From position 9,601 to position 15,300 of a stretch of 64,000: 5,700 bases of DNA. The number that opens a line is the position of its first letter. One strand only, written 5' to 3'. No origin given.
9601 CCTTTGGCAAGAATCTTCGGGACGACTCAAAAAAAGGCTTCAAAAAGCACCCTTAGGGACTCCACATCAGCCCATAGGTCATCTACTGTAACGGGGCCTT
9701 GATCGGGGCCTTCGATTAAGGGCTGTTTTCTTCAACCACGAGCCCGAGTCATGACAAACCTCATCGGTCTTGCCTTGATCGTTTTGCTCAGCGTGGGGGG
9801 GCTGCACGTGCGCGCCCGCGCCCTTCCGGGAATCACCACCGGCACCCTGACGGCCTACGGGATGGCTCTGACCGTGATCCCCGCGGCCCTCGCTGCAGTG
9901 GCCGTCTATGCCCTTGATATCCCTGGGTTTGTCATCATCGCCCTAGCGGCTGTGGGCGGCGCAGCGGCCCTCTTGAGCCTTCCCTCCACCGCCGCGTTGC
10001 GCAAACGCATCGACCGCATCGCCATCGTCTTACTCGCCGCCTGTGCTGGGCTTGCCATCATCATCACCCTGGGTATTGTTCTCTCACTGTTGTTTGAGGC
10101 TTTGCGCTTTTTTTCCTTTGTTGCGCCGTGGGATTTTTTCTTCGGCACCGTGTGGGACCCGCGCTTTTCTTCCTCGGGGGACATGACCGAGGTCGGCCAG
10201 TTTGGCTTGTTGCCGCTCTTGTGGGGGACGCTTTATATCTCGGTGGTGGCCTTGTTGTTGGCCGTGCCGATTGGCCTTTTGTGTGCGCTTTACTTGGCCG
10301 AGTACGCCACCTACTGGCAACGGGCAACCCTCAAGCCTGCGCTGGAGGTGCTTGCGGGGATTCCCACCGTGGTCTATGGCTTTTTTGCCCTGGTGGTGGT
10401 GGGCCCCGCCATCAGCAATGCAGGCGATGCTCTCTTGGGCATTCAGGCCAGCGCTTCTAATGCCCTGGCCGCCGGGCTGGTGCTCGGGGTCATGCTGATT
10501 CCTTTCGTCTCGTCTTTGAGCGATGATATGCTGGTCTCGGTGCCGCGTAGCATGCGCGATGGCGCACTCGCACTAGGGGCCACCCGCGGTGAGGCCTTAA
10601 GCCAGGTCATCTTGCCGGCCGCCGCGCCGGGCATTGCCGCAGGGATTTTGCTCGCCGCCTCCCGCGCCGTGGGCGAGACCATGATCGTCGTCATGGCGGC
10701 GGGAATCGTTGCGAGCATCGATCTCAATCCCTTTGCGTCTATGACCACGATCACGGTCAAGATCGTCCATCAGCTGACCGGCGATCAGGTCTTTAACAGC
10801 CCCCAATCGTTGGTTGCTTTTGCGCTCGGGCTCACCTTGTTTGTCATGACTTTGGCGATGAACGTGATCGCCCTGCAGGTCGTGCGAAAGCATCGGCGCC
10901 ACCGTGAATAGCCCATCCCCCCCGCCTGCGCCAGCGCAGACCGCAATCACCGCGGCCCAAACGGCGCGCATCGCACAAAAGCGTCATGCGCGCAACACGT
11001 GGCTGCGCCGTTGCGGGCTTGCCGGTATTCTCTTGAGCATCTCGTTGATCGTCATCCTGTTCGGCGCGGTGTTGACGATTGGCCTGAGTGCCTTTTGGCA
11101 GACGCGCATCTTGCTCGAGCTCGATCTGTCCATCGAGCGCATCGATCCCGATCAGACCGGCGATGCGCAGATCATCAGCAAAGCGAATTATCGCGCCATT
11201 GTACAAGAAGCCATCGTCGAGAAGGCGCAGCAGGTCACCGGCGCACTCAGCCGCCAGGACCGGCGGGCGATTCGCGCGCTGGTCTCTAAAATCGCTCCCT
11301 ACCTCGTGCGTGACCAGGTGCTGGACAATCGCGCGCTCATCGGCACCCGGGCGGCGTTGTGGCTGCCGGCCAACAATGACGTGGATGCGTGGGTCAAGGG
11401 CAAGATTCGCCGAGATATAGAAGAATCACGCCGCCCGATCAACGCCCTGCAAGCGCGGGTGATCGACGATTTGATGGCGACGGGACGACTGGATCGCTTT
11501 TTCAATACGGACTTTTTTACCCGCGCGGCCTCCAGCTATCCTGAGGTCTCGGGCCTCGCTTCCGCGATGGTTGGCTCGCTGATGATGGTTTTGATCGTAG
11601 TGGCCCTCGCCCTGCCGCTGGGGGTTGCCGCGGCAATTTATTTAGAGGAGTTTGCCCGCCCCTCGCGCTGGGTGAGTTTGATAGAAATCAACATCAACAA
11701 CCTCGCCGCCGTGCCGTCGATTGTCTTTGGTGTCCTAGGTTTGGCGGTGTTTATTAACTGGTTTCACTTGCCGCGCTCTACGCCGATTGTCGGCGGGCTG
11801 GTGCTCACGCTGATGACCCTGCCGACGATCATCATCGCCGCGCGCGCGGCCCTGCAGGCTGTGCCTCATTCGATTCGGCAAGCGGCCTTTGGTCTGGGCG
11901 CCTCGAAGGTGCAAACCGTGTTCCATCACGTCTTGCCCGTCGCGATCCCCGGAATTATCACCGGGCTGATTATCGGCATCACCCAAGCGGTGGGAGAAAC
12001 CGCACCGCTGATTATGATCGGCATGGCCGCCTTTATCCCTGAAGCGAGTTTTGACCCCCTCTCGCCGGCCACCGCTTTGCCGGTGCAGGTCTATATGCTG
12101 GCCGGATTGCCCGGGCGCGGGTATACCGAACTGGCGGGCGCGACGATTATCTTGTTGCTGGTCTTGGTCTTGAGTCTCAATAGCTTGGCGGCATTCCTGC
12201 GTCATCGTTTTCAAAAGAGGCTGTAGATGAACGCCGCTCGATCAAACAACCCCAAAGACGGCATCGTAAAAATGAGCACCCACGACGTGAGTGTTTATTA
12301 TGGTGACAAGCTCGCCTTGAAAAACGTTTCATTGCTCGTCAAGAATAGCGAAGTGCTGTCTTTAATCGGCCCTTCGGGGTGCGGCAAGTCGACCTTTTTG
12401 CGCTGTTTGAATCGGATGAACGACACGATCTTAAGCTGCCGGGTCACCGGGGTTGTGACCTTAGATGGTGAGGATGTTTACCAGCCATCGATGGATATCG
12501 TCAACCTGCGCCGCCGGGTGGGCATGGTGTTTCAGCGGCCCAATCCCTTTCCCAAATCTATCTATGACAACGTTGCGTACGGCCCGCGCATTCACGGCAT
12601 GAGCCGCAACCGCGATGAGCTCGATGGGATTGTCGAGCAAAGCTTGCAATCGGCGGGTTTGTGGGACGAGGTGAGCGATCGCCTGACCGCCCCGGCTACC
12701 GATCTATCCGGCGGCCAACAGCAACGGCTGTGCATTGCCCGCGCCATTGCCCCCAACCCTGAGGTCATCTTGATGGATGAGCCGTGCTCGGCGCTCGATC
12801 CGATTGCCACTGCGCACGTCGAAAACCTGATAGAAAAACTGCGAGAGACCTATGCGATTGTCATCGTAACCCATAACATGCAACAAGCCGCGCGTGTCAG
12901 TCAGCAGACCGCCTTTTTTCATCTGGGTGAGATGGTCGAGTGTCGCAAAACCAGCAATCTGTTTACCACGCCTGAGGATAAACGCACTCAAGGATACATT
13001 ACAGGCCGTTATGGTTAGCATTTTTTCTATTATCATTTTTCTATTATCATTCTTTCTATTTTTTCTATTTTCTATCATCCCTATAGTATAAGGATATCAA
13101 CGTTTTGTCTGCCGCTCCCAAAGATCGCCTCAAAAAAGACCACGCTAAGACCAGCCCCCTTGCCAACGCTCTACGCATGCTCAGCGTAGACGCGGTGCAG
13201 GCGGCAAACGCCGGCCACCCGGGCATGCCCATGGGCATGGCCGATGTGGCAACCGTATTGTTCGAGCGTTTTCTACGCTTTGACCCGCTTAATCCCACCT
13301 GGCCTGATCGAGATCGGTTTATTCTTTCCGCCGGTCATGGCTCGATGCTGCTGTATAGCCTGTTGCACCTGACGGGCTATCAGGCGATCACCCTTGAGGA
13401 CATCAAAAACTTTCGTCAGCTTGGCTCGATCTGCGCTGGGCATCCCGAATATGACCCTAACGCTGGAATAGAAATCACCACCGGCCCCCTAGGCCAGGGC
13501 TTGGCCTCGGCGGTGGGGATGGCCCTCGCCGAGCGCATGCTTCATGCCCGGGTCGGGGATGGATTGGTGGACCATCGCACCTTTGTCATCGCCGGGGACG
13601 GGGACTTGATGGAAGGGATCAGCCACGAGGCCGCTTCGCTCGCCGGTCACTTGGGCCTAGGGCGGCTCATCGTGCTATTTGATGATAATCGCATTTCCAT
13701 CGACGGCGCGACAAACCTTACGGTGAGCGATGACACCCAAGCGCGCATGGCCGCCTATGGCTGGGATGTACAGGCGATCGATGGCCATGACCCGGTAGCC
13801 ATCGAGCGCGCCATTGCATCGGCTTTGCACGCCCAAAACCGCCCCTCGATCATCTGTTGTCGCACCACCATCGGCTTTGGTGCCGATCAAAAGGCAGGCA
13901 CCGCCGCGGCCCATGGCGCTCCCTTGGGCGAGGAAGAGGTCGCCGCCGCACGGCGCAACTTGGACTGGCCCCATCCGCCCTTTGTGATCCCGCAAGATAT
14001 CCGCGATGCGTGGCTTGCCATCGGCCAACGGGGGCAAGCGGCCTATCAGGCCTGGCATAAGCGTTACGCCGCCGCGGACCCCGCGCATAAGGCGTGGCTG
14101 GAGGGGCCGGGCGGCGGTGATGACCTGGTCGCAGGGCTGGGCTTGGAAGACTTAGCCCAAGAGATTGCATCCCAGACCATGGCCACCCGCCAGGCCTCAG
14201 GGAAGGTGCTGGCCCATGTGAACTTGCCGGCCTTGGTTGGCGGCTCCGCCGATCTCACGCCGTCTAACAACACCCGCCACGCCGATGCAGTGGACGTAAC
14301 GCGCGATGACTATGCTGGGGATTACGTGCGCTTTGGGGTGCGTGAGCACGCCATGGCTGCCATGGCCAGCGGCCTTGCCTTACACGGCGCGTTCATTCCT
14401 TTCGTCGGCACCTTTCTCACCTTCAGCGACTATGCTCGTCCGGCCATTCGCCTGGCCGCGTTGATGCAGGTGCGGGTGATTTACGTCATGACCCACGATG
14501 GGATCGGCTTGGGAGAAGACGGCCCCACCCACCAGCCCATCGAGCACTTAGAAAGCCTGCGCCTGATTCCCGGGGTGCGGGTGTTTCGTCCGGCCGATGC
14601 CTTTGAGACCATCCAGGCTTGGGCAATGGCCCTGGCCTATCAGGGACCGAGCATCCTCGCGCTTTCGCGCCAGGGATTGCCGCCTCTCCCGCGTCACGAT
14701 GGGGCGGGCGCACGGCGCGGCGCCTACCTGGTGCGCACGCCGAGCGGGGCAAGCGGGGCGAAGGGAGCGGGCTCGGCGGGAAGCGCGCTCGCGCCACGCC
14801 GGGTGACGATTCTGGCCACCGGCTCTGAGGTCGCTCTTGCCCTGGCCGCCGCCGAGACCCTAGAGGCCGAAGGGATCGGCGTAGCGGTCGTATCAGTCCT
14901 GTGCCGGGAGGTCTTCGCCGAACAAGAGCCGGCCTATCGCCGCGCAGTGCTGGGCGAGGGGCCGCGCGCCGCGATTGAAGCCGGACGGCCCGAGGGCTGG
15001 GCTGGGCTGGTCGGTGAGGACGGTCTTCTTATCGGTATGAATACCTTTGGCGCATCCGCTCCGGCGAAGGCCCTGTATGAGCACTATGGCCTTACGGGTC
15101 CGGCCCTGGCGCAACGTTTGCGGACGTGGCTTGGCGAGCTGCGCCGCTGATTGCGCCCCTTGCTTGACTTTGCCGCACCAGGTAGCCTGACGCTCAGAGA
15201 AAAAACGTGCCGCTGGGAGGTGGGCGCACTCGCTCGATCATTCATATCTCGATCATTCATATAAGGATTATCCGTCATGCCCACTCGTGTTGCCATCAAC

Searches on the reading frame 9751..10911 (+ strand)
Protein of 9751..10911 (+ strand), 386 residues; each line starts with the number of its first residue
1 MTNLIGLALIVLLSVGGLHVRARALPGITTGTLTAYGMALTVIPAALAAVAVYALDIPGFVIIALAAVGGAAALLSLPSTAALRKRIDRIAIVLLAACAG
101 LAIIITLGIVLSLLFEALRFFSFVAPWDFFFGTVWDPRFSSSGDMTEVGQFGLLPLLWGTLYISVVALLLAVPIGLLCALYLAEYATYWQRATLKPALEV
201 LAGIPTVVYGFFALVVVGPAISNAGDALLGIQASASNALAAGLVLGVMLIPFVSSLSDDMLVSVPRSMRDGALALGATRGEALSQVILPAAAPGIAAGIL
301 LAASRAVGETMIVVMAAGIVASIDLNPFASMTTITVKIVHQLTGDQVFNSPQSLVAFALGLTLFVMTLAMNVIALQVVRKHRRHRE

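Call 16: find_related_loci(query=window:9751-10911:+, collection=genome_contigs, flank=10000)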
Query window:9751-10911:+ (386 aa) in genome_contigs; peptide patterns used: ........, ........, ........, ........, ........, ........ (x = any residue, [..] = any of these).
600 stretches matched a pattern (row limit reached: there are more); 598 encode a relative of the query (tblastn E <= 1e-3); the best 80 are kept; 80 distinct loci.
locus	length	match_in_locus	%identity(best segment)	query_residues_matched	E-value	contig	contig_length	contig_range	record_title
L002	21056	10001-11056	58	31-386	9e-125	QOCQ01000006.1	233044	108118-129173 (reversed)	Rhodospirillaceae bacterium SYSU D60007 s755_Contig6, whole genome shotgun sequence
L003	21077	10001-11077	56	20-386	3e-122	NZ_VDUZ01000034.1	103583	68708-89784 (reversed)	Vineibacter terrae strain CC-CFT640 contig034, whole genome shotgun sequence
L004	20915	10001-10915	61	84-386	5e-119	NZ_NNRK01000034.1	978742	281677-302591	Brucella rhizosphaerae strain PR17 OrhDSM_1.contig.33_1, whole genome shotgun sequence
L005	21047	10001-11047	58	42-386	4e-118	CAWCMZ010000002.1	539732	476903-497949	MAG: uncultured Alphaproteobacteria bacterium isolate MFD05442.bin.2.78 genome assembly, contig: contig_20584, whole gen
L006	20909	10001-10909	62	84-386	2e-118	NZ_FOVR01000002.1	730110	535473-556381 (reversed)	Cohaesibacter marisflavi strain CGMCC 1.9157, whole genome shotgun sequence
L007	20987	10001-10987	59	68-386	2e-117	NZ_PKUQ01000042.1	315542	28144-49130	Cohaesibacter celericrescens strain H1304 contig42, whole genome shotgun sequence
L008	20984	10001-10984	58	61-386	1e-115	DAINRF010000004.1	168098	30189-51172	MAG TPA_asm: Mesorhizobium sp. isolate CTOTU24488 NODE_83_length_168098_cov_29.902686, whole genome shotgun sequence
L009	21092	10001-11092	55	33-386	2e-115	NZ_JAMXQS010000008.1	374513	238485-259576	Mesorhizobium liriopis strain RP14(2022) contig8, whole genome shotgun sequence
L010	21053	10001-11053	55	48-386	5e-114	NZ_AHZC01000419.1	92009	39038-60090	Rhizobium sp. PDO1-076 strain PDO-076 ctg7, whole genome shotgun sequence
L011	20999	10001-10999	56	61-386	3e-114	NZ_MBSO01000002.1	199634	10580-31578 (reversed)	Ensifer sp. LC11 contig10, whole genome shotgun sequence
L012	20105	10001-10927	59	77-386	9e-114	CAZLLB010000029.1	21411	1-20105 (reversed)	MAG TPA_asm: uncultured Parvibaculum sp. isolate SRP193066_co1_16 genome assembly, contig: NODE_2451_length_21411_cov_6.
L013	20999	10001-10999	55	61-386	4e-113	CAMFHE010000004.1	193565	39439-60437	MAG: uncultured Rhizobium sp. isolate SRR9109403_bin.1_metaWRAP_v1.3_MAG genome assembly, contig: ERZ12289984.63, whole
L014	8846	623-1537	60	84-386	4e-113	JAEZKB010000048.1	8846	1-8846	MAG: Proteobacteria bacterium isolate OH_CDB_258 k127_2030910, whole genome shotgun sequence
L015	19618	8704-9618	58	84-386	2e-111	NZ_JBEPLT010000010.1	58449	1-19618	Bartonella japonica strain DSM 23650 Ga0480226_10, whole genome shotgun sequence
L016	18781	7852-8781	56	84-386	1e-110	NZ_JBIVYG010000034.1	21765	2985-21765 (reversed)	Agrobacterium sp. NPDC090283 NPDC090283_182_G2.ctg-0034, whole genome shotgun sequence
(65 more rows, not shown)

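Call 61: search_protein_families(library=ncbifam, proteins=[window:9751-10911:+], max_evalue=1e-10)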
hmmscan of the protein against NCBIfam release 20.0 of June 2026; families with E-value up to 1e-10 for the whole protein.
window:9751-10911:+ (386 aa): 5 families
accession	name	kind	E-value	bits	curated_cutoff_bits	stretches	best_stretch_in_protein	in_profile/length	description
TIGR02138.1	phosphate_pstC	equivalog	5.6e-83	278.4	196.45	1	89-381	2-295/296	phosphate ABC transporter permease subunit PstC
TIGR00974.1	3a0107s02c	equivalog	9.9e-45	152.8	193.45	1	89-380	2-269/272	phosphate ABC transporter permease PstA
NF008435.0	PRK11275.1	equivalog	4.1e-28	98.4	502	1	85-375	13-307/319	phosphate ABC transporter permease PstC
NF008430.0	PRK11268.1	equivalog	5.3e-15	55.2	439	1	150-381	76-293/295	phosphate ABC transporter permease PstA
TIGR02141.1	modB_ABC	equivalog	4e-14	52.7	182.6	1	160-367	3-202/208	molybdate ABC transporter permease subunit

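Call 81: find_encoding_contigs(protein=window:9751-10911:+, flank=6000, max_places=10)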
Protein window:9751-10911:+ (386 aa): 1 contig read that carries it; 1 place shown.
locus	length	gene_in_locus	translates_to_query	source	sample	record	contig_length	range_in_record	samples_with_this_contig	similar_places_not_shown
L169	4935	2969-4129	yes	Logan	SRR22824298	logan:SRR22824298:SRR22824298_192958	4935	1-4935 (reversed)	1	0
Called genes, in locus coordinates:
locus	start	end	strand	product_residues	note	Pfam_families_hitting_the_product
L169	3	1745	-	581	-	?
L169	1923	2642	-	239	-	-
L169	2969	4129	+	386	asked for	PF00528:BPD_transp_1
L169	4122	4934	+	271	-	?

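Call 83: find_homologous_proteins(query=window:9751-10911:+, max_evalue=1e-50)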
Query window:9751-10911:+ (386 aa): 8000 proteins with E <= 1e-50 among 8000 candidates; the best 120 are listed.
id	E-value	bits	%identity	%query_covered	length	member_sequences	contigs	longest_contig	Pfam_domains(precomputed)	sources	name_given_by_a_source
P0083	2.0e-229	779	100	100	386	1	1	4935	PF00528.28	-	-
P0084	8.6e-128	445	58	78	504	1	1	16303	PF00528.28,PF12501.14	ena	-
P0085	4.2e-118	413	63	78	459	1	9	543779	PF00528.28,PF12501.14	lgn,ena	-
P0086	7.9e-118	412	61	81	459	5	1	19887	PF00528.28,PF12501.14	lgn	-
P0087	1.5e-117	411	65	78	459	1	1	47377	PF00528.28,PF12501.14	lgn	-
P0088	3.7e-117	410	64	78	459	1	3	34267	PF00528.28,PF12501.14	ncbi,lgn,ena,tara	tara:strand:+ start:2903 stop:4282 length:1380 start_codon:yes stop_codon:yes gene_type:complete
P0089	9.8e-117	408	58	92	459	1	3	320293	PF00528.28,PF12501.14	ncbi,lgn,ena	-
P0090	1.7e-116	407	63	78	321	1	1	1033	PF00528.28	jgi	jgi:phosphate transport system permease protein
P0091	3.1e-116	407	57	92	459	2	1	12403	PF00528.28,PF12501.14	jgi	jgi:phosphate transport system permease protein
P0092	3.1e-116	407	64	78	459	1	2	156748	PF00528.28,PF12501.14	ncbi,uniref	ncbi:phosphate ABC transporter permease subunit PstC [Vreelandella sulfidaeris]|uniref:phosphate ABC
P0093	2.3e-115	404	55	96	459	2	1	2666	PF00528.28,PF12501.14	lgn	-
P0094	2.5e-115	404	63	82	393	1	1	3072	PF00528.28,PF12501.14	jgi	jgi:phosphate transport system permease protein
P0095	4.7e-115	403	60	84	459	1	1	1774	PF00528.28,PF12501.14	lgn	-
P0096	4.8e-115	403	57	92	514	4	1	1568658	PF00528.28,PF12501.14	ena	-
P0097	5.9e-115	402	64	78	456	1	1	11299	PF00528.28,PF12501.14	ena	-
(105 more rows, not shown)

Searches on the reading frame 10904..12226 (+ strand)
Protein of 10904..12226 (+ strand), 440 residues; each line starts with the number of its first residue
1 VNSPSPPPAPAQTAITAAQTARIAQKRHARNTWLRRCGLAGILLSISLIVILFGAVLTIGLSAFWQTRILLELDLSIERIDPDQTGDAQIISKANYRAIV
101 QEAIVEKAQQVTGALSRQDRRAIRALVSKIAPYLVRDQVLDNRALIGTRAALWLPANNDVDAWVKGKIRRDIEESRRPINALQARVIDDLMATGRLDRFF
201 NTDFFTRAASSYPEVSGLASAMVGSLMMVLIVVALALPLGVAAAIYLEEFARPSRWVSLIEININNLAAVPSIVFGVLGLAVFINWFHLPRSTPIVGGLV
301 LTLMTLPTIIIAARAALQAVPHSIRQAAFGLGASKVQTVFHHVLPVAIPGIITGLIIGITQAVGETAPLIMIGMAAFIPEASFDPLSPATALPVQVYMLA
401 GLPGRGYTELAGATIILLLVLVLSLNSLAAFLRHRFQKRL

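Call 61: search_protein_families(library=ncbifam, proteins=[window:10904-12226:+], max_evalue=1e-10)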
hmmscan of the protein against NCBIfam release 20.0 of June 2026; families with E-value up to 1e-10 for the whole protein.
window:10904-12226:+ (440 aa): 4 families
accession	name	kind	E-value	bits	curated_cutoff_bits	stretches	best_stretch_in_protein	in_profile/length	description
TIGR00974.1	3a0107s02c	equivalog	1.5e-63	214.5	193.45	1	199-437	33-271/272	phosphate ABC transporter permease PstA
TIGR02138.1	phosphate_pstC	equivalog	2.5e-36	125.2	196.45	1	190-436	34-295/296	phosphate ABC transporter permease subunit PstC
NF008430.0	PRK11268.1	equivalog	1.6e-32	112.7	439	1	205-432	65-289/295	phosphate ABC transporter permease PstA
NF008435.0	PRK11275.1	equivalog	3.2e-13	49.5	502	0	296-382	172-259/319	phosphate ABC transporter permease PstC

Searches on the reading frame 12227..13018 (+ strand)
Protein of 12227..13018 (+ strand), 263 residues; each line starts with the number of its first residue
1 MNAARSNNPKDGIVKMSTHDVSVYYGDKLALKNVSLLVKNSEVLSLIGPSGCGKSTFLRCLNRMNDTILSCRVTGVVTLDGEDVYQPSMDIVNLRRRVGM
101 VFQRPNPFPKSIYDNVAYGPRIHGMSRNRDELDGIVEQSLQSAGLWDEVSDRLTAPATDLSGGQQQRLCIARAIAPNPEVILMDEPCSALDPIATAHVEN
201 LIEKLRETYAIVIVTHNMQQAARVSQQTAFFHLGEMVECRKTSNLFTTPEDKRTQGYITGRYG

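Call 61: search_protein_families(library=ncbifam, proteins=[window:12227-13018:+], max_evalue=1e-10)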
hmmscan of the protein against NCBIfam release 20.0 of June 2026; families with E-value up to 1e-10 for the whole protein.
window:12227-13018:+ (263 aa): 168 families (the best 25 are shown)
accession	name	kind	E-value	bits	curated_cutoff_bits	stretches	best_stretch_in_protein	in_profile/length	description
TIGR00972.1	3a0107s01c2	equivalog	7.5e-115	382.5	343.2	1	16-263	2-248/248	phosphate ABC transporter ATP-binding protein PstB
NF010860.0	PRK14267.1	equivalog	2.6e-84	282.8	412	1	16-263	5-253/253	phosphate ABC transporter ATP-binding protein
NF010851.0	PRK14258.1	subfamily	2.2e-79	266.6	425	1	17-262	9-260/261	phosphate ABC transporter ATP-binding protein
NF010840.0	PRK14246.1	equivalog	4.2e-71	239.6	425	1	21-261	16-255/257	phosphate ABC transporter ATP-binding protein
NF010864.0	PRK14271.1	equivalog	8.5e-71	238.2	561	1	16-261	22-265/276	phosphate ABC transporter ATP-binding protein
NF007027.0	PRK09493.1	equivalog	2.1e-46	158.2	379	1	19-258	5-236/240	glutamine ABC transporter ATP-binding protein GlnQ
NF008428.0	PRK11264.1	equivalog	2.9e-45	154.5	406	1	26-258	14-244/250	L-cystine ABC transporter ATP-binding protein TcyN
TIGR04521.1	ECF_ATPase_2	equivalog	6.5e-43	146.8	330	1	28-251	18-238/279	energy-coupling factor transporter ATPase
TIGR01186.1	proV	subfamily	2.1e-42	145.5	326.6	1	26-257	4-229/363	betaine/proline/choline family ABC transporter ATP-binding protein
TIGR03005.1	ectoine_ehuA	equivalog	1.7e-41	142.1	345.4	1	17-258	2-247/252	ectoine/hydroxyectoine ABC transporter ATP-binding protein EhuA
NF008338.0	PRK11124.1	equivalog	1.2e-40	139.6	369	1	17-258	4-240/242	arginine ABC transporter ATP-binding protein ArtP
NF007908.0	PRK10619.1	equivalog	3.8e-40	137.7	466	1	15-260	5-254/257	histidine ABC transporter ATP-binding protein HisP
TIGR02314.1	ABC_MetN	equivalog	1.4e-39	136.1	499.7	1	29-259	19-242/343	methionine ABC transporter ATP-binding protein MetN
TIGR03265.1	PhnT2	equivalog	6.9e-39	134.1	457.7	1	16-252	5-229/353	putative 2-aminoethylphosphonate ABC transporter ATP-binding protein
TIGR02315.1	ABC_phnC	equivalog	2.4e-38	132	266.1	1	19-237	5-225/243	phosphonate ABC transporter ATP-binding protein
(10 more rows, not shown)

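Call 82: find_encoding_contigs(protein=window:12227-13018:+, flank=8000, max_places=10)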
Protein window:12227-13018:+ (263 aa): no gene with exactly this product is on record in the collection.

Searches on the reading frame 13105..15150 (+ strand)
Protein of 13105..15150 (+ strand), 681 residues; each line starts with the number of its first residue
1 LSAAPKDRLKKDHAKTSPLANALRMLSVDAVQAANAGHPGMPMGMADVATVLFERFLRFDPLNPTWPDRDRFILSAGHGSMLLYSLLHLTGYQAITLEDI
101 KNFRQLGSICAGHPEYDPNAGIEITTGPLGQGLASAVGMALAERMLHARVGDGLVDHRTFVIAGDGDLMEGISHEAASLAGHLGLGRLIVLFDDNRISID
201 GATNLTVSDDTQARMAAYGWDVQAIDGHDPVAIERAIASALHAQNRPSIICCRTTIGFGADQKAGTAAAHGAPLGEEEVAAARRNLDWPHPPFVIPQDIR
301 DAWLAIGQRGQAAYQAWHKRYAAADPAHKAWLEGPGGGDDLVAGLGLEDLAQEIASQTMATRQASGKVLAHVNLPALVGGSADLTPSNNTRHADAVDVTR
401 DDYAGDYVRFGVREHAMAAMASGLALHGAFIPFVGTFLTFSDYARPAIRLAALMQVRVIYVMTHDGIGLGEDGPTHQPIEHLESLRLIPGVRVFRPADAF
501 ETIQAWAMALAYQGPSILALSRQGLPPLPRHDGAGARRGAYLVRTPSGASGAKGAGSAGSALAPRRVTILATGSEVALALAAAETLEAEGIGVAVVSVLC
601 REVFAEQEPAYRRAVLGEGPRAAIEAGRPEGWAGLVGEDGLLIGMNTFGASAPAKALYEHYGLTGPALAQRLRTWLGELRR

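Call 61: search_protein_families(library=ncbifam, proteins=[window:13105-15150:+], max_evalue=1e-10)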
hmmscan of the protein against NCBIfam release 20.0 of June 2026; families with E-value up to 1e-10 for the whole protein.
window:13105-15150:+ (681 aa): 6 families
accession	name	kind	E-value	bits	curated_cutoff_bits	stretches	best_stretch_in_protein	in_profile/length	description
TIGR00232.1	tktlase_bact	equivalog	1.7e-221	737.1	682.25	1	19-674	3-651/654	transketolase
NF004558.0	PRK05899.2-4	equivalog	4e-165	550.8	788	1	20-673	7-647/651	transketolase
NF004559.0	PRK05899.2-5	equivalog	5.3e-94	315.6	488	1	10-598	12-536/627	transketolase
NF004556.0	PRK05899.2-2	equivalog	1.9e-70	237.9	575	2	16-286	17-276/639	transketolase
TIGR00204.1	dxs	equivalog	9.2e-19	67.4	465.95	0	399-597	346-527/616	1-deoxy-D-xylulose-5-phosphate synthase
NF003933.0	PRK05444.2-2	equivalog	6.5e-14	51.4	395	1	12-599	21-517/606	1-deoxy-D-xylulose-5-phosphate synthase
